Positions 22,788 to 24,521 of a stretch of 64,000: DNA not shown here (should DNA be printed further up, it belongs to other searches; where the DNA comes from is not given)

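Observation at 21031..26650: Glf-like mutase flanked by two GT-C-type membrane glycosyltransferases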

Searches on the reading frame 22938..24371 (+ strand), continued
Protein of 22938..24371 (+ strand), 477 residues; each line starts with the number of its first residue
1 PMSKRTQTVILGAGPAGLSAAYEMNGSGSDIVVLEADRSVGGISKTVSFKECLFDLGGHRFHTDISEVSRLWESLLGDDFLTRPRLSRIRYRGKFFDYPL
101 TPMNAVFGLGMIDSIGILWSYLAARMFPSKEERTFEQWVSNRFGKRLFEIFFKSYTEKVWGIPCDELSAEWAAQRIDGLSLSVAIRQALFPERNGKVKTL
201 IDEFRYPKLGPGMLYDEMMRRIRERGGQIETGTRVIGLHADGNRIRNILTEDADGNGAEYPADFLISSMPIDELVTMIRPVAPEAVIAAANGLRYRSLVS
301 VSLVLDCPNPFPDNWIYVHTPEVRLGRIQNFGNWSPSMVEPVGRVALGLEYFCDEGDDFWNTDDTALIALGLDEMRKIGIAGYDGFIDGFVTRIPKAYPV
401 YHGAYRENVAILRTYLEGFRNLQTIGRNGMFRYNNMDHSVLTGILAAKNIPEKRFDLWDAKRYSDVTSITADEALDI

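Call 13: find_encoding_contigs(protein=P0053, flank=8000, max_places=2)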
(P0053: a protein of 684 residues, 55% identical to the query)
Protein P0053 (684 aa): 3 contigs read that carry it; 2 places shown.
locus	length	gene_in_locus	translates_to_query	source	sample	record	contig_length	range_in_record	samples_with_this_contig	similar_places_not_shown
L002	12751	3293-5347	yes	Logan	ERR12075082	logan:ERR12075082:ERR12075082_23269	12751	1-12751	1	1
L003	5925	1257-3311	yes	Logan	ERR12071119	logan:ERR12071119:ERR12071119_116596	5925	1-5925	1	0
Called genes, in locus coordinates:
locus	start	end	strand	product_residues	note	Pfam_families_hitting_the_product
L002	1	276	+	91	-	?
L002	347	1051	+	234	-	-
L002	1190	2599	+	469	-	-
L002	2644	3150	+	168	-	PF13489:Methyltransf_23, PF08241:Methyltransf_11 (weak)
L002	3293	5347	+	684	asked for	PF04138:GtrA_DPMS_TM, PF01946:Thi4 (weak), PF01593:Amino_oxidase, PF12831:FAD_oxidored (faint), PF13450:NAD_binding_8, PF03275:GLF (faint)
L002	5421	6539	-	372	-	PF13531:SBP_bac_11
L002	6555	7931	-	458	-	PF05448:AXE1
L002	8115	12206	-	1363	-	PF01578:Cytochrom_C_asm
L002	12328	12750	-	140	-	?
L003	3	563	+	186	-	?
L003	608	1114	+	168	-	PF13489:Methyltransf_23, PF08241:Methyltransf_11 (weak)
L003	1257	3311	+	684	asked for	PF04138:GtrA_DPMS_TM, PF01946:Thi4 (weak), PF01593:Amino_oxidase, PF12831:FAD_oxidored (faint), PF13450:NAD_binding_8, PF03275:GLF (faint)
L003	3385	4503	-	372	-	PF13531:SBP_bac_11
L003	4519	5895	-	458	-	PF05448:AXE1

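Call 16: find_encoding_contigs(protein=P0035, flank=7000, max_places=1)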
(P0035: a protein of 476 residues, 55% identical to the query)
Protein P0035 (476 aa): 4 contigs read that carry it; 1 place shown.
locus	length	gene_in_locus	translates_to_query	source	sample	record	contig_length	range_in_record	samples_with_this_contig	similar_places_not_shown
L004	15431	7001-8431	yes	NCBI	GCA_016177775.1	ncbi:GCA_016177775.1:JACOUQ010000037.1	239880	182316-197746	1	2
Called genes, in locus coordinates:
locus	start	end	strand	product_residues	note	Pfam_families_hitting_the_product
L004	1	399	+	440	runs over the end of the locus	PF00437:T2SSE, PF27713:UCP018868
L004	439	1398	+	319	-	PF00482:T2SSF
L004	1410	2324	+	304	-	PF00482:T2SSF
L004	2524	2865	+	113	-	PF02643:DUF192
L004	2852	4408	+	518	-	-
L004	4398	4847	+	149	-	-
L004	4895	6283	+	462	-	-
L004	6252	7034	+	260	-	PF00535:Glycos_transf_2, PF10111:Glyco_tranf_2_2 (weak), PF13641:Glyco_tranf_2_3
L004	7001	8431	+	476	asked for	PF00890:FAD_binding_2 (weak), PF01266:DAO (faint), PF03486:HI0933_like (faint), PF07992:Pyr_redox_2 (weak), PF12831:FAD_oxidored (faint), PF13450:NAD_binding_8, PF01593:Amino_oxidase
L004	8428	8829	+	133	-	-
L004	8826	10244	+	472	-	-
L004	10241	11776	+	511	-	PF13231:PMT_2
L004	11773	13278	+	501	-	PF13231:PMT_2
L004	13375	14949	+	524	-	-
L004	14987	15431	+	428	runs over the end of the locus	-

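Call 17: find_encoding_contigs(protein=P0075, flank=7000, max_places=1)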
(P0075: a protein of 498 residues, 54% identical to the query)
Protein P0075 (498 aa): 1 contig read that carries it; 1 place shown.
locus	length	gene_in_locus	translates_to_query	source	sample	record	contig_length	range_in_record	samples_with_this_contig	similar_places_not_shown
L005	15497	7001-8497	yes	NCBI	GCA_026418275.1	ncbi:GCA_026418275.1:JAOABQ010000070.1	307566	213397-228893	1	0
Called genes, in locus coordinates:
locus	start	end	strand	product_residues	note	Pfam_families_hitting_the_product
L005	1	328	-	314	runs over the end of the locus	PF00005:ABC_tran, PF13304:AAA_21 (weak)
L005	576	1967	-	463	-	PF01476:LysM, PF23473:LysM3_LYK4_5 (faint), PF01476:LysM, PF26550:Tricorn_2nd, PF00930:DPPIV_N (faint), PF26549:Tricorn_N (faint), PF07676:PD40 (faint), PF26550:Tricorn_2nd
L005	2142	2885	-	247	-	PF00484:Pro_CA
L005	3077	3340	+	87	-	-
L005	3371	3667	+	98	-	PF07875:Coat_F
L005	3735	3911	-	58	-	-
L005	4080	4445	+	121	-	-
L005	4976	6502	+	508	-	PF02366:PMT, PF13231:PMT_2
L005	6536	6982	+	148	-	PF04138:GtrA_DPMS_TM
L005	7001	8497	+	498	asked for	PF01494:FAD_binding_3 (faint), PF01593:Amino_oxidase, PF12831:FAD_oxidored (faint), PF13450:NAD_binding_8, PF13738:Pyr_redox_3 (faint)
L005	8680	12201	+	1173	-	PF01855:POR_N, PF17147:PFOR_II, PF01558:POR, PF10371:EKR, PF12838:Fer4_7, PF13183:Fer4_8, PF13484:Fer4_16, PF22338:Pyruv_OxRed_insertion, +7 more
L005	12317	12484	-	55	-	PF12655:CDIF630_02480-like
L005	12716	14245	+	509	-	-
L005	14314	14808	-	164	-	-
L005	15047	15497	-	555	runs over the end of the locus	PF00672:HAMP (faint), PF00015:MCPsignal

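Call 18: find_encoding_contigs(protein=P0097, flank=7000, max_places=1)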
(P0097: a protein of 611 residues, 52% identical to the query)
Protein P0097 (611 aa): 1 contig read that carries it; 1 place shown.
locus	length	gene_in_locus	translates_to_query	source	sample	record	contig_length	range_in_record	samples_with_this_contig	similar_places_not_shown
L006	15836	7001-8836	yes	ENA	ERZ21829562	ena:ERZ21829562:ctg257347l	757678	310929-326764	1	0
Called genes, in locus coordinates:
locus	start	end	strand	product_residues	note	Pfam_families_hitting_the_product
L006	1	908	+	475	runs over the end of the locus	PF02321:OEP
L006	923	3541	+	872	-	PF25917:BSH_RND, PF04052:TolB_N (faint)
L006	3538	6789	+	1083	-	PF00873:ACR_tran, PF02355:SecD_SecF_C (faint)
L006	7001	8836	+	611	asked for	PF01266:DAO (weak), PF01494:FAD_binding_3 (faint), PF01593:Amino_oxidase, PF07992:Pyr_redox_2 (faint), PF12831:FAD_oxidored (faint), PF13450:NAD_binding_8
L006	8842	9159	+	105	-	-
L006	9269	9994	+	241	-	PF01522:Polysacc_deac_1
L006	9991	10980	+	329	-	PF00535:Glycos_transf_2, PF10111:Glyco_tranf_2_2, PF13641:Glyco_tranf_2_3, PF13506:Glyco_transf_21 (weak)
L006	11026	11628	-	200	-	PF00702:Hydrolase (faint), PF13242:Hydrolase_like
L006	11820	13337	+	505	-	PF13701:DDE_Tnp_1_4, PF01609:DDE_Tnp_1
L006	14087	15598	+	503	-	PF13231:PMT_2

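Call 19: find_encoding_contigs(protein=P0002, flank=10000, max_places=1)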
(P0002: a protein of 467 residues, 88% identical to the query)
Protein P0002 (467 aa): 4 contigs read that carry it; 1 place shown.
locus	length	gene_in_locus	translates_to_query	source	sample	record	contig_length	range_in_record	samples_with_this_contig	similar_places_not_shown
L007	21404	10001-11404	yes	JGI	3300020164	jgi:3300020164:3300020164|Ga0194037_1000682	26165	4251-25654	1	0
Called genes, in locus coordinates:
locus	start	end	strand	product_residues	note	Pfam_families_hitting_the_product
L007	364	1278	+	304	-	-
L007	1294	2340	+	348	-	-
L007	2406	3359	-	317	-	PF18895:T4SS_pilin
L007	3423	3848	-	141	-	PF18895:T4SS_pilin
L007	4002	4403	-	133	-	PF18895:T4SS_pilin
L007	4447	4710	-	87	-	PF18895:T4SS_pilin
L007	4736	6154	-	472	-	PF01547:SBP_bac_1, PF13416:SBP_bac_8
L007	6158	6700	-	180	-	PF13489:Methyltransf_23 (weak), PF01209:Ubie_methyltran, PF01728:FtsJ (weak), PF05175:MTS (weak), PF13847:Methyltransf_31, PF08241:Methyltransf_11, PF08242:Methyltransf_12, PF13649:Methyltransf_25, +2 more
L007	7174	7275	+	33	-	-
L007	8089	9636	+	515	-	PF13231:PMT_2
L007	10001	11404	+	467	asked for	PF01266:DAO (faint), PF01494:FAD_binding_3 (faint), PF01593:Amino_oxidase, PF07992:Pyr_redox_2 (faint), PF12831:FAD_oxidored (faint), PF13450:NAD_binding_8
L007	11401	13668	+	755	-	PF26626:DUF8201 (weak)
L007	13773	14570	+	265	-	PF23441:SDR, PF00106:adh_short, PF08659:KR, PF13561:adh_short_C2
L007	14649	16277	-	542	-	PF00916:Sulfate_transp, PF16983:MFS_MOT1, PF01740:STAS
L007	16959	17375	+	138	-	PF08332:CaMKII_AD, PF13474:SnoaL_3, PF12680:SnoaL_2 (weak)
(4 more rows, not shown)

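Call 34: find_related_loci(query=A3, collection=genome_contigs, flank=8000)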
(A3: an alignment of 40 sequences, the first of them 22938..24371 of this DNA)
Query A3 (477 aa) in genome_contigs; peptide patterns used: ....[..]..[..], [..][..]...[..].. (x = any residue, [..] = any of these).
600 stretches matched a pattern (row limit reached: there are more); 600 encode a relative of the query (tblastn E <= 1e-3); the best 80 are kept; 80 distinct loci.
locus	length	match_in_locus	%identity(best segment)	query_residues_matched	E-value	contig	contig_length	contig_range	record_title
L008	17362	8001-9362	53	7-459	2e-160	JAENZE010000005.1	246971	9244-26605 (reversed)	MAG: Syntrophomonas sp. isolate BL5_bin.17 BL5_bin17_NODE_24_length_246971_cov_85.088366, whole genome shotgun sequence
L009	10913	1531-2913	52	5-459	1e-159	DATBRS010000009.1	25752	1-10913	MAG TPA_asm: Myxococcota bacterium isolate SMAG_U4135 k141_2129308, whole genome shotgun sequence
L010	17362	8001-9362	52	4-460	2e-159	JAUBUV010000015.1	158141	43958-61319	Microcoleus sp. AT9_A5 NODE_22_length_158141_cov_78.560153, whole genome shotgun sequence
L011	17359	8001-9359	51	4-459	2e-158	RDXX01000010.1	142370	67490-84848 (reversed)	MAG: Oscillatoriales cyanobacterium isolate PH2015_09S_45_247 PH2015_09S_scaffold_3, whole genome shotgun sequence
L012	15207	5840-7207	51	2-460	1e-158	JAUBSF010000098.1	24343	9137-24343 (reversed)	Microcoleus sp. K4-B3 NODE_209_length_24343_cov_55.053861, whole genome shotgun sequence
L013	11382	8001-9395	50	5-468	1e-157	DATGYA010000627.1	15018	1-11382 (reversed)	MAG TPA_asm: Kamptonema sp. isolate SMAG_U10623 k141_29518, whole genome shotgun sequence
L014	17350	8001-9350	50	8-460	9e-156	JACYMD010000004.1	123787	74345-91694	MAG: Rivularia sp. T60_A2020_040 NODE_99_length_123787_cov_788.68, whole genome shotgun sequence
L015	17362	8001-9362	49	4-460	4e-155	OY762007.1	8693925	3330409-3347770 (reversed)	MAG: uncultured Rivularia sp. isolate bc3217e8-a359-4fa3-9fd5-735ade2a2895 genome assembly, chromosome: 1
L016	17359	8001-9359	49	5-460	6e-155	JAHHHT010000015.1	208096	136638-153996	MAG: Oscillatoria princeps RMCB-10 scaffold_7_c1, whole genome shotgun sequence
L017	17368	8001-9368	51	5-458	5e-154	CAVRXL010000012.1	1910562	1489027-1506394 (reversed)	MAG: uncultured Acidobacteriota bacterium isolate MFD06229.bin.1.246 genome assembly, contig: contig_8661, whole genome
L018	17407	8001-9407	48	7-473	1e-153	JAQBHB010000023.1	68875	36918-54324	MAG: Deltaproteobacteria bacterium isolate MAG_452_bin-13 452_bin-13_ctg-023, whole genome shotgun sequence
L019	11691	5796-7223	49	2-473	2e-153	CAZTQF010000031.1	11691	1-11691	MAG TPA_asm: uncultured candidatus Brocadiaceae bacterium isolate SRP134809_co1_104 genome assembly, contig: NODE_10874_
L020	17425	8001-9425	50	7-475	1e-153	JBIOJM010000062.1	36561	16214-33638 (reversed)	MAG: Isosphaerales bacterium isolate GcC5-13 k141_1352073_length_36561_cov_30.5055, whole genome shotgun sequence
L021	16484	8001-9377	50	1-459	2e-153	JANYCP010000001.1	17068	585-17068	MAG: Gemmatimonadetes bacterium isolate 336R_metabinner_186 336R_k141_788448, whole genome shotgun sequence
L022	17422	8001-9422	49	7-477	3e-153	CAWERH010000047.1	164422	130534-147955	MAG: uncultured delta proteobacterium isolate MFD09212.bin.2.27 genome assembly, contig: contig_41080, whole genome shot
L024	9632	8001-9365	50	7-459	8e-153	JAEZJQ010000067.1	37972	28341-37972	MAG: Bacillota bacterium isolate OH_CDB_241 k127_1710199, whole genome shotgun sequence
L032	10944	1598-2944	49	8-458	1e-151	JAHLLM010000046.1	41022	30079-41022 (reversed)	MAG: Desulfobulbaceae bacterium isolate MAG127 NODE_2010_length_41022_cov_180.748725, whole genome shotgun sequence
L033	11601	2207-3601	49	2-459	3e-151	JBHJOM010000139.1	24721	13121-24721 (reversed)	MAG: Phycisphaerae bacterium isolate al_S1C2025 S1Ck119_1530369, whole genome shotgun sequence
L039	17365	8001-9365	49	8-459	2e-149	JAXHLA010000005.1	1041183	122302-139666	MAG: Parvularculaceae bacterium isolate Salar_de_Ascotan_sediment_MAG_ASE20 contig_2808_polypolish, whole genome shotgun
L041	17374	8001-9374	51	7-458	2e-149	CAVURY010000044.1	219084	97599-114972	MAG: uncultured Planctomycetota bacterium isolate MFD09671.bin.3.67 genome assembly, contig: contig_3996, whole genome s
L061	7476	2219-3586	48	3-459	2e-146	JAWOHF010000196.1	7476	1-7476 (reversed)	MAG: Candidatus Aminicenantes bacterium isolate CWP4-2.bin.162 k191_4606944, whole genome shotgun sequence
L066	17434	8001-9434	48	3-476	2e-145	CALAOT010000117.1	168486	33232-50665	MAG TPA_asm: uncultured Opitutaceae bacterium isolate ERR1022687_bin.54_CONCOCT_v1.1_MAG genome assembly, contig: ERZ175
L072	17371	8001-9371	50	3-450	5e-145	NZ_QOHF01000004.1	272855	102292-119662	Geodermatophilus sp. TF02-6 NODE_4_length_272855_cov_360.800765, whole genome shotgun sequence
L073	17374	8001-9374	48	5-459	4e-145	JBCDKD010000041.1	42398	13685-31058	MAG: Planctomycetota bacterium isolate P01_H01_bin.50 k141_2236790_length_42398_cov_21.5575, whole genome shotgun sequen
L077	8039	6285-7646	49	5-459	2e-144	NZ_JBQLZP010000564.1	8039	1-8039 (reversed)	MAG: Roseicyclus sp. isolate bin_1293 contig_564, whole genome shotgun sequence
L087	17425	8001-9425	48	1-462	5e-142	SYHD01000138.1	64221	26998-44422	MAG: Planctomycetia bacterium isolate F1-60-MAGs120 F1-60__c250364, whole genome shotgun sequence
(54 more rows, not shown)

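Call 44: predict_structure(alignment_id=A3)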
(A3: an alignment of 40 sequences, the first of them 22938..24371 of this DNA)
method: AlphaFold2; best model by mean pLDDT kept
length: 477 residues; sequences in the alignment: 40
mean_pLDDT: 88.2   pTM: 0.88
mean pLDDT of the five models: 88.2, 88.0, 87.4, 87.2, 87.1
residues with pLDDT >= 90: 317; 70-90: 110; 50-70: 34; < 50: 16
segments of 3 or more residues with pLDDT < 50: 465-477
pLDDT, mean of each block of 10 residues (from residue 1): 76 97 86 96 94 87 91 96 90 85 77 89 93 91 91 90 87 66 66 54 90 96 95 98 97 96 96 97 98 93 90 91 94 92 92 95 98 95 93 91 88 97 92 81 96 88 51 34
secondary structure, 60 per line:
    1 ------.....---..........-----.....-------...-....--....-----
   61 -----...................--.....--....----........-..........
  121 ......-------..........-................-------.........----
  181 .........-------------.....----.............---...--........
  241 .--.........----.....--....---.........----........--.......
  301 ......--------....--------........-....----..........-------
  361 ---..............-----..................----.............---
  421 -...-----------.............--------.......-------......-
elements in order: E7-11 H15-24 E30-34 E46-49 E52-55 H66-79 E80-84 E87-91 E94-97 H102-109 H111-126 H135-143 H145-160 H169-176 H181-189 E203-207 H212-224 E228-230 E233-241 E244-252 E257-261 E264-267 H271-277 H284-291 E294-306 E315-318 E327-330 H331-334 E344-353 H364-377 E386-400 H405-417 E422-424 H436-448 H457-463 H471-476
